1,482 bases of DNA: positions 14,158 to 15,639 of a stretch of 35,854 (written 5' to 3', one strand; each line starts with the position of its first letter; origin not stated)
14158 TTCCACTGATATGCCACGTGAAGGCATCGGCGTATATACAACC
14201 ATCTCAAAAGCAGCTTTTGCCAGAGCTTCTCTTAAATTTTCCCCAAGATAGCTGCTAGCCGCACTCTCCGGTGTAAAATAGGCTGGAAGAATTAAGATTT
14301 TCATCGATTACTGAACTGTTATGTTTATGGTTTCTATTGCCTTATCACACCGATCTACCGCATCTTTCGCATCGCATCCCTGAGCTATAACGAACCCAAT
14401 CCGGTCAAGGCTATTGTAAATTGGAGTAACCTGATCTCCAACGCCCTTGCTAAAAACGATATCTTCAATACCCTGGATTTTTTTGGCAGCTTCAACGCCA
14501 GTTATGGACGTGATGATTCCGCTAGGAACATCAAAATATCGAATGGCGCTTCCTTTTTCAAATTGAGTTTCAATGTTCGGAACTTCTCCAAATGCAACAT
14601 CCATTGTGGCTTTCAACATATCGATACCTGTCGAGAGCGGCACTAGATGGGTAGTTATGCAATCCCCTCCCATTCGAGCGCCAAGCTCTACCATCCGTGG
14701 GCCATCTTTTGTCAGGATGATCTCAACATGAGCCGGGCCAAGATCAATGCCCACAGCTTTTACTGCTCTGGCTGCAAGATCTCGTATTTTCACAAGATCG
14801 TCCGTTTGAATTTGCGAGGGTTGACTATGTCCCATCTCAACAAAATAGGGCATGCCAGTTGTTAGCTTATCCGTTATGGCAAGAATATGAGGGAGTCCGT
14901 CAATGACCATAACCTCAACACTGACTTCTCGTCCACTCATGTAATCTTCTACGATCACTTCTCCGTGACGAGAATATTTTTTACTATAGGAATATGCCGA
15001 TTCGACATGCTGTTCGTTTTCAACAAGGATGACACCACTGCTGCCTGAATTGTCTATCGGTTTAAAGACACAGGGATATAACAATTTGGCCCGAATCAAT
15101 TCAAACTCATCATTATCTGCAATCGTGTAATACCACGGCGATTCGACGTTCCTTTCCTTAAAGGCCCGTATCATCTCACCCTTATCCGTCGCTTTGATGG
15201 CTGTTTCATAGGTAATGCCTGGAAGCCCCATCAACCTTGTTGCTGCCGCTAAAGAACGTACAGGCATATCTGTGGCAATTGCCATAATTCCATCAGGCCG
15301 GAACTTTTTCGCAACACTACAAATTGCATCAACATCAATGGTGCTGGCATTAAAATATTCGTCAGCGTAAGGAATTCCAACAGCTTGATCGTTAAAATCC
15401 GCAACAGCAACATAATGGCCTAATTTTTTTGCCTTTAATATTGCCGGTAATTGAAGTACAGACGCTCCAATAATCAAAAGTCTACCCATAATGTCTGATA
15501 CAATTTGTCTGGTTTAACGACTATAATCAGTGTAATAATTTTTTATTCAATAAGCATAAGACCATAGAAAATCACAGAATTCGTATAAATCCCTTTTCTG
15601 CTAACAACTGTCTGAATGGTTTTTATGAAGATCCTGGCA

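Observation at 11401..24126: Carrier-protein-dependent tailoring module of about 13 kb embedded in a Wzx/Wzy polysaccharide locus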

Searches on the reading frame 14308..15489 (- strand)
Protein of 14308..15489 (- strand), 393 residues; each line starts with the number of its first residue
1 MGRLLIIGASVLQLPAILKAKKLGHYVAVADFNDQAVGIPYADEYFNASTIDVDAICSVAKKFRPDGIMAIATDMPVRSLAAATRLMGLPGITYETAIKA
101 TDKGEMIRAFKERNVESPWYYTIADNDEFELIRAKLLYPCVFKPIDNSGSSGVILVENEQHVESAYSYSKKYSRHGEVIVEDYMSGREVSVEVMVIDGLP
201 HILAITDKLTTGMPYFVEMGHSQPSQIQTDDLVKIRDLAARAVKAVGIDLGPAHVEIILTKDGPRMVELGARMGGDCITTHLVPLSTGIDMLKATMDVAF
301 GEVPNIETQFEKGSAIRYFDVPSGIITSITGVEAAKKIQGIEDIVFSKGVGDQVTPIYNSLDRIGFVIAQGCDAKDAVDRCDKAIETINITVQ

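Call 4: search_protein_families(library=pfam, proteins=[window:14308-15489:-], max_evalue=0.01)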
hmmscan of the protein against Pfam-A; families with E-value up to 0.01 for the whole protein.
window:14308-15489:- (393 aa): 9 families
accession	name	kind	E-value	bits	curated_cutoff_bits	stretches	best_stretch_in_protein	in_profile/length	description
PF13535.11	ATP-grasp_4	-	6.4e-23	81.6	27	1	138-279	3-159/160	ATP-grasp domain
PF18603.7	LAL_C2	-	9.5e-21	74.3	29.4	1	317-392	1-77/78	L-amino acid ligase C-terminal domain 2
PF02655.19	ATP-grasp_3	-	3.3e-14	53.7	23.2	1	100-275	1-159/160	ATP-grasp domain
PF07478.18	Dala_Dala_lig_C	-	4.4e-10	39.8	24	1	126-264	25-166/204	D-ala D-ala ligase C-terminus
PF02222.28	ATP-grasp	-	2e-07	31.2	27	1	109-270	2-160/179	ATP-grasp domain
PF02786.22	CPSase_L_D2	-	2.6e-06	27.6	19.8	1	123-302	24-206/211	Carbamoyl-phosphate synthase L chain, ATP binding domain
PF01071.24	GARS_A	-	1.9e-05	25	27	1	108-199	8-103/194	Phosphoribosylglycinamide synthetase, ATP-grasp (A) domain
PF14305.11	ATPgrasp_TupA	-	0.003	17.5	25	0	101-188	19-102/241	TupA-like ATPgrasp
PF08443.16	RimK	-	0.0066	16.5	21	0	125-276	26-170/188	RimK-like ATP-grasp domain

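Call 6: search_protein_families(library=ncbifam, proteins=[window:14308-15489:-], max_evalue=0.01)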
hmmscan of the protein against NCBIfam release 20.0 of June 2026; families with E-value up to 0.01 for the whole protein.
window:14308-15489:- (393 aa): 46 families (the best 25 are shown)
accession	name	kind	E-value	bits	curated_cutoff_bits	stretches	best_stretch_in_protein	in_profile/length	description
NF002563.0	PRK02186.1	subfamily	1e-47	163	625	1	47-391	52-395/890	argininosuccinate lyase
NF005543.0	PRK07206.1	subfamily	3.1e-24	85.4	302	1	100-368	106-388/416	hypothetical protein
NF006766.0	PRK09288.1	equivalog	1.4e-19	70.2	339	1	3-391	14-393/396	formate-dependent phosphoribosylglycinamide formyltransferase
NF053643.1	Ddl_archaea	equivalog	8e-17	61.2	500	1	4-310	3-308/367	putative pseudomurein biosynthesis ATP-grasp protein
NF053745.1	AAntcapLigBacD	equivalog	8.5e-17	60.7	850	1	26-298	61-352/471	alanine--anticapsin ligase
TIGR01142.1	purT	equivalog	1e-14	54.3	502.15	1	3-277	1-276/380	phosphoribosylglycinamide formyltransferase 2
NF002378.0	PRK01372.1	subfamily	2.8e-13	49.3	243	1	100-268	98-266/305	D-alanine--D-alanine ligase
TIGR00877.1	purD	equivalog_domain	4.7e-12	45.4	288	2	254-390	272-410/425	phosphoribosylamine--glycine ligase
TIGR03909.1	pyrrolys_PylC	equivalog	2.2e-11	43.1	248.3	1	6-309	4-286/374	3-methylornithine--L-lysine ligase PylC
TIGR01205.1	D_ala_D_alaTIGR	subfamily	2.3e-11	43.2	245.65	1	93-263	97-276/318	D-alanine--D-alanine ligase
NF011169.0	PRK14571.1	equivalog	4.6e-11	42.6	404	1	96-207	89-193/300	D-alanyl-alanine synthetase A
TIGR00768.1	rimK_fam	subfamily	4.8e-10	39.3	143.4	1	85-273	69-255/276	RimK family alpha-L-glutamate ligase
NF002527.0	PRK01966.1-3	equivalog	3.2e-09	36.4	310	1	93-207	109-224/332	D-alanine--D-alanine ligase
NF009405.0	PRK12767.1-4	equivalog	4.5e-09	35.7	390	1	96-275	106-268/320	carbamoyl phosphate synthase-like protein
NF009402.0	PRK12767.1-1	equivalog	6.4e-09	35.1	218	1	19-276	24-279/329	carbamoyl phosphate synthase-like protein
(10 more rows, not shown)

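Call 38: search_solved_structures(query=window:14308-15489:-, max_evalue=0.000001)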
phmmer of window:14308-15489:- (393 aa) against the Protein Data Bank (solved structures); distinct sequences matched with E-value up to 0.000001: 11.
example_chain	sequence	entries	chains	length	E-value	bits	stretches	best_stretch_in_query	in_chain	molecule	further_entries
4dim_A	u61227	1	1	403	7.5e-31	110.7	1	3-391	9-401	Phosphoribosylglycinamide synthetase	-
3vot_A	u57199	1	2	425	3.6e-30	108.4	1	52-345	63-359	L-amino acid ligase, BL00235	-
3wo1_A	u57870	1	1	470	1.4e-13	53.8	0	16-172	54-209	Alanine-anticapsin ligase BacD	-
4wd3_A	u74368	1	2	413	1.9e-13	53.4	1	77-355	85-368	L-amino acid ligase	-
3wnz_A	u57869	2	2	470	2.5e-13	53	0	16-172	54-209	Alanine-anticapsin ligase BacD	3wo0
3vmm_A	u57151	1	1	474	2.6e-13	52.9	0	16-172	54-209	Alanine-anticapsin ligase BacD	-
1kj8_A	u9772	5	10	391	5.6e-09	38.7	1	3-262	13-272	phosphoribosylglycinamide formyltransferase 2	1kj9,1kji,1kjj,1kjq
1eyz_A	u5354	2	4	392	5.7e-09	38.7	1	3-262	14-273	PHOSPHORIBOSYLGLYCINAMIDE FORMYLTRANSFERASE 2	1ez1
1bxr_A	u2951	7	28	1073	2.2e-07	33.4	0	89-301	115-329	CARBAMOYL-PHOSPHATE SYNTHASE | CARBAMOYL PHOSPHATE SYNTHETASE: LARGE SUBUNIT | CARBAMOYL PHOSPHATE SYNTHETASE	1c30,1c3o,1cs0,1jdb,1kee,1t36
1ce8_A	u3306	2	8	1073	2.4e-07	33.3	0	89-301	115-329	PROTEIN (CARBAMOYL-PHOSPHATE SYNTHASE) | carbamoyl phosphate synthetase large chain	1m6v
30vh_A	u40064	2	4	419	4.6e-07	32.4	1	28-276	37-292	L-amino acid ligase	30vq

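Call 50: find_homologous_proteins(query=window:14308-15489:-, max_evalue=1e-30)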
Query window:14308-15489:- (393 aa): 5077 proteins with E <= 1e-30 among 8000 candidates; the best 120 are listed.
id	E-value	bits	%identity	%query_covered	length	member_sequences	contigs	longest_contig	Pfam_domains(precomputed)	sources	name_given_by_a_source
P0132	7.3e-257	869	100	100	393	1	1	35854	PF13535.12,PF02786.23,PF02222.28,PF02655.20,PF01071.25,PF18603.8,PF07478.19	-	-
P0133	7.0e-227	771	87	100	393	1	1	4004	PF13535.12,PF02786.23,PF02222.28,PF02655.20,PF01071.25,PF18603.8,PF07478.19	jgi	-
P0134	7.0e-175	599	68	98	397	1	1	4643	PF13535.12,PF02786.23,PF02222.28,PF02655.20,PF01071.25,PF18603.8,PF07478.19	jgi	jgi:biotin carboxylase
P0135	4.1e-173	594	67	100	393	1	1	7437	PF13535.12,PF02786.23,PF02222.28,PF02655.20,PF01071.25,PF18603.8,PF07478.19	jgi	-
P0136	7.2e-170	583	65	100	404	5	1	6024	PF13535.12,PF02786.23,PF02222.28,PF02655.20,PF01071.25,PF18603.8,PF07478.19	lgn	-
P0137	1.3e-169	582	67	99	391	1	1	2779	PF13535.12,PF02786.23,PF02222.28,PF02655.20,PF01071.25,PF18603.8,PF07478.19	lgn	-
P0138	1.6e-169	582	66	99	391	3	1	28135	PF13535.12,PF02786.23,PF02222.28,PF02655.20,PF01071.25,PF18603.8,PF07478.19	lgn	-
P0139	4.9e-169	580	66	100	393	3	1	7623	PF13535.12,PF02786.23,PF02222.28,PF02655.20,PF01071.25,PF18603.8,PF07478.19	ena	-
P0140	1.8e-168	578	65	100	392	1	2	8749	PF13535.12,PF02786.23,PF02222.28,PF02655.20,PF01071.25,PF18603.8,PF07478.19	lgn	-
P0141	3.0e-168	578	66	99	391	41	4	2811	PF13535.12,PF02786.23,PF02222.28,PF02655.20,PF01071.25,PF18603.8,PF07478.19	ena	-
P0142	3.6e-168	577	65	100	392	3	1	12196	PF13535.12,PF02786.23,PF02222.28,PF02655.20,PF01071.25,PF18603.8,PF07478.19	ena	-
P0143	5.5e-168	577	65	100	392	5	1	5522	PF13535.12,PF02786.23,PF02222.28,PF02655.20,PF01071.25,PF18603.8,PF07478.19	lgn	-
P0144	8.3e-168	576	65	100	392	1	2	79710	PF13535.12,PF02786.23,PF02222.28,PF02655.20,PF01071.25,PF18603.8,PF07478.19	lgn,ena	-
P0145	1.3e-167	576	64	100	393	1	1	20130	PF13535.12,PF02786.23,PF02222.28,PF02655.20,PF01071.25,PF18603.8,PF07478.19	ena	-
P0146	1.4e-167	575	65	100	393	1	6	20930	PF13535.12,PF02786.23,PF02222.28,PF02655.20,PF01071.25,PF18603.8,PF07478.19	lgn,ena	-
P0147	2.1e-167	575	63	100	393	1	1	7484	PF13535.12,PF02786.23,PF02222.28,PF02655.20,PF01071.25,PF18603.8,PF07478.19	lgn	-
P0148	2.3e-167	575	65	100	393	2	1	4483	PF13535.12,PF02786.23,PF02222.28,PF02655.20,PF01071.25,PF18603.8,PF07478.19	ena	-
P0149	4.0e-167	574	65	100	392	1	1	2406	PF13535.12,PF02786.23,PF02222.28,PF02655.20,PF01071.25,PF18603.8,PF07478.19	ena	-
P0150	5.3e-167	574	64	100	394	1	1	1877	PF13535.12,PF02786.23,PF02222.28,PF02655.20,PF01071.25,PF18603.8,PF07478.19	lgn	-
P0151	5.5e-167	574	65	100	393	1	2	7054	PF13535.12,PF02786.23,PF02222.28,PF02655.20,PF01071.25,PF18603.8,PF07478.19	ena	-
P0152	7.1e-167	573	64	100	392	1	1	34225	PF13535.12,PF02786.23,PF02222.28,PF02655.20,PF01071.25,PF18603.8,PF07478.19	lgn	-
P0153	9.6e-167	573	64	100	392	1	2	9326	PF13535.12,PF02786.23,PF02222.28,PF02655.20,PF01071.25,PF18603.8,PF07478.19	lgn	-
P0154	9.8e-167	573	64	97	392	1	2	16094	PF13535.12,PF02786.23,PF02222.28,PF02655.20,PF01071.25,PF18603.8,PF07478.19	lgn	-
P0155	9.9e-167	573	65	100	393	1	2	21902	PF13535.12,PF02786.23,PF02222.28,PF02655.20,PF01071.25,PF18603.8,PF07478.19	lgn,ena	-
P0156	1.0e-166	573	65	100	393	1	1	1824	PF13535.12,PF02786.23,PF02222.28,PF02655.20,PF01071.25,PF18603.8,PF07478.19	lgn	-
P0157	1.0e-166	573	65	100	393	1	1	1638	PF13535.12,PF02786.23,PF02222.28,PF02655.20,PF01071.25,PF18603.8,PF07478.19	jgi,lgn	-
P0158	1.8e-166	572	65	100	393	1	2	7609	PF13535.12,PF02786.23,PF02222.28,PF02655.20,PF01071.25,PF18603.8,PF07478.19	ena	-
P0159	1.9e-166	572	64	100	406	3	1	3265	PF13535.12,PF02786.23,PF02222.28,PF02655.20,PF01071.25,PF18603.8,PF07478.19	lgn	-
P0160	2.1e-166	572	64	100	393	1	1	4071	PF13535.12,PF02786.23,PF02222.28,PF02655.20,PF01071.25,PF18603.8,PF07478.19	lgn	-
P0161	2.2e-166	572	65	100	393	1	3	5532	PF13535.12,PF02786.23,PF02222.28,PF02655.20,PF01071.25,PF18603.8,PF07478.19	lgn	-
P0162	2.4e-166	571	63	100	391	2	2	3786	PF13535.12,PF02786.23,PF02222.28,PF02655.20,PF01071.25,PF18603.8,PF07478.19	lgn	-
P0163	3.2e-166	571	65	100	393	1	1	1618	PF13535.12,PF02786.23,PF02222.28,PF02655.20,PF01071.25,PF18603.8,PF07478.19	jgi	jgi:biotin carboxylase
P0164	3.3e-166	571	65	97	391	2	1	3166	PF13535.12,PF02786.23,PF02222.28,PF02655.20,PF01071.25,PF18603.8,PF07478.19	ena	-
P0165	3.3e-166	571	64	100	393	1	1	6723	PF13535.12,PF02786.23,PF02222.28,PF02655.20,PF01071.25,PF18603.8,PF07478.19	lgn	-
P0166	4.1e-166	571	64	99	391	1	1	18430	PF13535.12,PF02786.23,PF02222.28,PF02655.20,PF01071.25,PF18603.8,PF07478.19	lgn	-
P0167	4.8e-166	570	65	100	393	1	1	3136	PF13535.12,PF02786.23,PF02222.28,PF02655.20,PF01071.25,PF18603.8,PF07478.19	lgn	-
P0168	7.3e-166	570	64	100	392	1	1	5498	PF13535.12,PF02786.23,PF02222.28,PF02655.20,PF01071.25,PF18603.8,PF07478.19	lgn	-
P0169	7.4e-166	570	64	100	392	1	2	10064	PF13535.12,PF02786.23,PF02222.28,PF02655.20,PF01071.25,PF18603.8,PF07478.19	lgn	-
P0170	1.1e-165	569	64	100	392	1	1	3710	PF13535.12,PF02786.23,PF02222.28,PF02655.20,PF01071.25,PF18603.8,PF07478.19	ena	-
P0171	1.1e-165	569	64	100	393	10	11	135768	PF13535.12,PF02786.23,PF02222.28,PF02655.20,PF01071.25,PF18603.8,PF07478.19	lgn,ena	-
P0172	1.3e-165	569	65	100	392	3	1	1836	PF13535.12,PF02786.23,PF02222.28,PF02655.20,PF01071.25,PF18603.8,PF07478.19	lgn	-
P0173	1.4e-165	569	64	99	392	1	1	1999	PF13535.12,PF02786.23,PF02222.28,PF02655.20,PF01071.25,PF18603.8,PF07478.19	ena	-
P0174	1.5e-165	569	64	100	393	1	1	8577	PF13535.12,PF02786.23,PF02222.28,PF02655.20,PF01071.25,PF18603.8,PF07478.19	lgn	-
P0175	1.6e-165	569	64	100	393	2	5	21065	PF13535.12,PF02786.23,PF02222.28,PF02655.20,PF01071.25,PF18603.8,PF07478.19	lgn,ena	-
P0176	2.2e-165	568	65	100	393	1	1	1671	PF13535.12,PF02786.23,PF02222.28,PF02655.20,PF01071.25,PF18603.8,PF07478.19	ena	-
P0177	2.2e-165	568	64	100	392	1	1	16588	PF13535.12,PF02786.23,PF02222.28,PF02655.20,PF01071.25,PF18603.8,PF07478.19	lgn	-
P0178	2.3e-165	568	64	100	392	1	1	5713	PF13535.12,PF02786.23,PF02222.28,PF02655.20,PF01071.25,PF18603.8,PF07478.19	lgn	-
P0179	2.5e-165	568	64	99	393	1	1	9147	PF13535.12,PF02786.23,PF02222.28,PF02655.20,PF01071.25,PF18603.8,PF07478.19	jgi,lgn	jgi:biotin carboxylase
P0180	2.7e-165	568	64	100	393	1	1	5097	PF13535.12,PF02786.23,PF02222.28,PF02655.20,PF01071.25,PF18603.8,PF07478.19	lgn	-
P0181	3.5e-165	568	65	100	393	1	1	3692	PF13535.12,PF02786.23,PF02222.28,PF02655.20,PF01071.25,PF18603.8,PF07478.19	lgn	-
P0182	3.7e-165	567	64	99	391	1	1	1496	PF13535.12,PF02786.23,PF02222.28,PF02655.20,PF01071.25,PF18603.8,PF07478.19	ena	-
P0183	3.8e-165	567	64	99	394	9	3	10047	PF13535.12,PF02786.23,PF02222.28,PF02655.20,PF01071.25,PF18603.8,PF07478.19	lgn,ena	-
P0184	4.3e-165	567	63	100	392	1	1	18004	PF13535.12,PF02786.23,PF02222.28,PF02655.20,PF01071.25,PF18603.8,PF07478.19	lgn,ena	-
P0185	4.7e-165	567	64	100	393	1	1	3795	PF13535.12,PF02786.23,PF02222.28,PF02655.20,PF01071.25,PF18603.8,PF07478.19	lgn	-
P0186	5.3e-165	567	65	100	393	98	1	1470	PF13535.12,PF02786.23,PF02222.28,PF02655.20,PF01071.25,PF18603.8,PF07478.19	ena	-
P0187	5.7e-165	567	64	100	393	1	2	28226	PF13535.12,PF02786.23,PF02222.28,PF02655.20,PF01071.25,PF18603.8,PF07478.19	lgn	-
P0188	6.1e-165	567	65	100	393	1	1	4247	PF13535.12,PF02786.23,PF02222.28,PF02655.20,PF01071.25,PF18603.8,PF07478.19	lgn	-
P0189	6.1e-165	567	64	100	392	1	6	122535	PF13535.12,PF02786.23,PF02222.28,PF02655.20,PF01071.25,PF18603.8,PF07478.19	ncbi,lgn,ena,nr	ncbi:MAG: ATP-grasp domain-containing protein [Bacteroidaceae bacterium]|nr:ATP-grasp domain-contain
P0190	6.1e-165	567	64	100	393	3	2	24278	PF13535.12,PF02786.23,PF02222.28,PF02655.20,PF01071.25,PF18603.8,PF07478.19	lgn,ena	-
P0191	7.5e-165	566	64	100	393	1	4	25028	PF13535.12,PF02786.23,PF02222.28,PF02655.20,PF01071.25,PF18603.8,PF07478.19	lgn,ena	-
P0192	1.2e-164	566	64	100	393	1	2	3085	PF13535.12,PF02786.23,PF02222.28,PF02655.20,PF01071.25,PF18603.8,PF07478.19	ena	-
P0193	1.3e-164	566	63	99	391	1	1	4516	PF13535.12,PF02786.23,PF02222.28,PF02655.20,PF01071.25,PF18603.8,PF07478.19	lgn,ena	-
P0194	1.3e-164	566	63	100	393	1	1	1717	PF13535.12,PF02786.23,PF02222.28,PF02655.20,PF01071.25,PF18603.8,PF07478.19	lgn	-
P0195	1.3e-164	566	65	99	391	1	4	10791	PF13535.12,PF02786.23,PF02222.28,PF02655.20,PF01071.25,PF18603.8,PF07478.19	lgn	-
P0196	1.4e-164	566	65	98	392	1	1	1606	PF13535.12,PF02786.23,PF02222.28,PF02655.20,PF01071.25,PF18603.8,PF07478.19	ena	-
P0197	1.8e-164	565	65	100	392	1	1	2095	PF13535.12,PF02786.23,PF02222.28,PF02655.20,PF01071.25,PF18603.8,PF07478.19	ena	-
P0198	2.3e-164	565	64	100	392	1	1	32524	PF13535.12,PF02786.23,PF02222.28,PF02655.20,PF01071.25,PF18603.8,PF07478.19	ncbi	-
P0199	2.3e-164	565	64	100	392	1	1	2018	PF13535.12,PF02786.23,PF02222.28,PF02655.20,PF01071.25,PF18603.8,PF07478.19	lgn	-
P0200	2.3e-164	565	64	100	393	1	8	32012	PF13535.12,PF02786.23,PF02222.28,PF02655.20,PF01071.25,PF18603.8,PF07478.19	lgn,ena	-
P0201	2.4e-164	565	63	100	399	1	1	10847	PF13535.12,PF02786.23,PF02222.28,PF02655.20,PF01071.25,PF18603.8,PF07478.19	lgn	-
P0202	3.1e-164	564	62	100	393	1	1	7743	PF13535.12,PF02786.23,PF02222.28,PF02655.20,PF01071.25,PF18603.8,PF07478.19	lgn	-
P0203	4.2e-164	564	63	99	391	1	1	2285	PF13535.12,PF02786.23,PF02222.28,PF02655.20,PF01071.25,PF18603.8,PF07478.19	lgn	-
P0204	4.2e-164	564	63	99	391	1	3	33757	PF13535.12,PF02786.23,PF02222.28,PF02655.20,PF01071.25,PF18603.8,PF07478.19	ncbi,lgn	-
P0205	4.5e-164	564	64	99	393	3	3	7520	PF13535.12,PF02786.23,PF02222.28,PF08443.17,PF02655.20,PF01071.25,PF18603.8,PF07478.19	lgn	-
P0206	5.5e-164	564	62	100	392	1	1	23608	PF13535.12,PF02786.23,PF02222.28,PF02655.20,PF01071.25,PF18603.8,PF07478.19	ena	-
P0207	5.8e-164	564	65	98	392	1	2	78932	PF13535.12,PF02786.23,PF02222.28,PF02655.20,PF01071.25,PF18603.8,PF07478.19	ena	-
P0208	6.1e-164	564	63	99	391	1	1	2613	PF13535.12,PF02786.23,PF02222.28,PF02655.20,PF01071.25,PF18603.8,PF07478.19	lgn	-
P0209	6.2e-164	563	64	100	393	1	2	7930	PF13535.12,PF02786.23,PF02222.28,PF02655.20,PF01071.25,PF18603.8,PF07478.19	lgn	-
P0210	7.9e-164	563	64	99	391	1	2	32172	PF13535.12,PF02786.23,PF02222.28,PF02655.20,PF01071.25,PF18603.8,PF07478.19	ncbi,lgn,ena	-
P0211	9.5e-164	563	63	100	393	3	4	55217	PF13535.12,PF02786.23,PF02222.28,PF02655.20,PF01071.25,PF18603.8,PF07478.19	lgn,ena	-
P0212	9.6e-164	563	63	100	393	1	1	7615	PF13535.12,PF02786.23,PF02222.28,PF02655.20,PF01071.25,PF18603.8,PF07478.19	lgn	-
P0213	1.1e-163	563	64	100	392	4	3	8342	PF13535.12,PF02786.23,PF02222.28,PF02655.20,PF01071.25,PF18603.8,PF07478.19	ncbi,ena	-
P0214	1.2e-163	563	62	100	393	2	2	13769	PF13535.12,PF15632.12,PF02786.23,PF02222.28,PF02655.20,PF01071.25,PF18603.8,PF07478.19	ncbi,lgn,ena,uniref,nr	ncbi:ATP-grasp domain-containing protein [uncultured Bacteroides sp.]|uniref:ATP-grasp domain-contai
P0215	1.3e-163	562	63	100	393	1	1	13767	PF13535.12,PF02786.23,PF02222.28,PF02655.20,PF01071.25,PF18603.8,PF07478.19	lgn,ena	-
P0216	1.6e-163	562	64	99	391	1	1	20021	PF13535.12,PF02786.23,PF02222.28,PF02655.20,PF01071.25,PF18603.8,PF07478.19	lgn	-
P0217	1.8e-163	562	64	100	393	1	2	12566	PF13535.12,PF02786.23,PF02222.28,PF18130.7,PF02655.20,PF01071.25,PF18603.8,PF07478.19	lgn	-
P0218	2.1e-163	562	64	99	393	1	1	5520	PF13535.12,PF02786.23,PF02222.28,PF02655.20,PF01071.25,PF18603.8,PF07478.19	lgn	-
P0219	2.3e-163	562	64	100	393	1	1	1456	PF13535.12,PF02786.23,PF02222.28,PF02655.20,PF01071.25,PF18603.8,PF07478.19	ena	-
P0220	2.6e-163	561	63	99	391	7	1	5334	PF13535.12,PF02786.23,PF02222.28,PF02655.20,PF01071.25,PF18603.8,PF07478.19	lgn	-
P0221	2.9e-163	561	64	100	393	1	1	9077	PF13535.12,PF02786.23,PF02222.28,PF02655.20,PF01071.25,PF18603.8,PF07478.19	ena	-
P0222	3.2e-163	561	63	100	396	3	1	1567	PF13535.12,PF02786.23,PF02222.28,PF02655.20,PF01071.25,PF18603.8,PF07478.19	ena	-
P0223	3.4e-163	561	63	100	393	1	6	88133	PF13535.12,PF02786.23,PF02222.28,PF02655.20,PF01071.25,PF18603.8,PF07478.19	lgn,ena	-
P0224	4.2e-163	561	64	100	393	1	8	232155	PF13535.12,PF02786.23,PF02222.28,PF02655.20,PF01071.25,PF18603.8,PF07478.19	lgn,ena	-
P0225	4.2e-163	561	62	100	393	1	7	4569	PF13535.12,PF02786.23,PF02222.28,PF02655.20,PF01071.25,PF18603.8,PF07478.19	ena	-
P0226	5.6e-163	560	64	100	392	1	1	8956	PF13535.12,PF02786.23,PF02222.28,PF02655.20,PF01071.25,PF18603.8,PF07478.19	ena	-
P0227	6.1e-163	560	64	100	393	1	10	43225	PF13535.12,PF02786.23,PF02222.28,PF02655.20,PF01071.25,PF18603.8,PF07478.19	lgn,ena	-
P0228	6.3e-163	560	64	100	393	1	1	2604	PF13535.12,PF02786.23,PF02222.28,PF02655.20,PF01071.25,PF18603.8,PF07478.19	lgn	-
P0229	8.7e-163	560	62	100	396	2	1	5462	PF13535.12,PF02786.23,PF02222.28,PF02655.20,PF01071.25,PF18603.8,PF07478.19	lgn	-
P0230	8.8e-163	560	64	100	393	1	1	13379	PF13535.12,PF02786.23,PF02222.28,PF02655.20,PF01071.25,PF18603.8,PF07478.19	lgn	-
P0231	9.3e-163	560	65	99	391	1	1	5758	PF13535.12,PF02786.23,PF02222.28,PF02655.20,PF01071.25,PF18603.8,PF07478.19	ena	-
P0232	1.0e-162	560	63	100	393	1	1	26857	PF13535.12,PF02786.23,PF02222.28,PF02655.20,PF01071.25,PF18603.8,PF07478.19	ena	-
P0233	1.0e-162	560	63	100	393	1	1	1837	PF13535.12,PF02786.23,PF02222.28,PF02655.20,PF01071.25,PF18603.8,PF07478.19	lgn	-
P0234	1.0e-162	559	62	100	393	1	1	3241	PF13535.12,PF02786.23,PF02222.28,PF02655.20,PF01071.25,PF18603.8,PF07478.19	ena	-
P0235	1.1e-162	559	62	99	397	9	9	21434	PF13535.12,PF02786.23,PF02222.28,PF02655.20,PF01071.25,PF18603.8,PF07478.19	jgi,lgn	-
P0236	1.2e-162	559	63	100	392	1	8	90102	PF13535.12,PF02786.23,PF02222.28,PF02655.20,PF01071.25,PF18603.8,PF07478.19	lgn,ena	-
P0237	1.2e-162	559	64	99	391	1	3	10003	PF13535.12,PF02786.23,PF02222.28,PF02655.20,PF01071.25,PF18603.8,PF07478.19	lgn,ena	-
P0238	1.5e-162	559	64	100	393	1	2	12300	PF13535.12,PF02786.23,PF02222.28,PF02655.20,PF01071.25,PF18603.8,PF07478.19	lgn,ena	-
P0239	1.5e-162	559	64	97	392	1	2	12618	PF13535.12,PF02786.23,PF02222.28,PF02655.20,PF01071.25,PF18603.8,PF07478.19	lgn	-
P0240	1.6e-162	559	63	100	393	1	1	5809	PF13535.12,PF02786.23,PF02222.28,PF02655.20,PF01071.25,PF18603.8,PF07478.19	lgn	-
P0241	1.8e-162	559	64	100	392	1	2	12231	PF13535.12,PF02786.23,PF02222.28,PF02655.20,PF01071.25,PF18603.8,PF07478.19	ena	-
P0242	2.0e-162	558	63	100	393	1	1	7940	PF13535.12,PF02786.23,PF02222.28,PF02655.20,PF01071.25,PF18603.8,PF07478.19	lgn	-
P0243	2.0e-162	558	64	100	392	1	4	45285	PF13535.12,PF02786.23,PF02222.28,PF02655.20,PF01071.25,PF18603.8,PF07478.19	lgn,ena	-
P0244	2.3e-162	558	64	99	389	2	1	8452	PF13535.12,PF02786.23,PF02222.28,PF02655.20,PF01071.25,PF18603.8,PF07478.19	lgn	-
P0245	2.8e-162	558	63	99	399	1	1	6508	PF13535.12,PF02786.23,PF02222.28,PF02655.20,PF01071.25,PF18603.8,PF07478.19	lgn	-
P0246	2.8e-162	558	62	99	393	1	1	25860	PF13535.12,PF02786.23,PF02222.28,PF02655.20,PF01071.25,PF18603.8,PF07478.19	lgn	-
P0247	3.2e-162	558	63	100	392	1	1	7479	PF13535.12,PF02786.23,PF02222.28,PF02655.20,PF01071.25,PF18603.8,PF07478.19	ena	-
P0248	3.8e-162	558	64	100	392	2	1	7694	PF13535.12,PF02786.23,PF02222.28,PF02655.20,PF01071.25,PF18603.8,PF07478.19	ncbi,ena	-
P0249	3.9e-162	558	64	100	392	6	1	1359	PF13535.12,PF02786.23,PF02222.28,PF02655.20,PF01071.25,PF18603.8,PF07478.19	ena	-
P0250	4.1e-162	557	64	100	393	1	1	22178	PF13535.12,PF02786.23,PF02222.28,PF02655.20,PF01071.25,PF18603.8,PF07478.19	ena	-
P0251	4.5e-162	557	64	100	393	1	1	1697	PF13535.12,PF02786.23,PF02222.28,PF02655.20,PF01071.25,PF18603.8,PF07478.19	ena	-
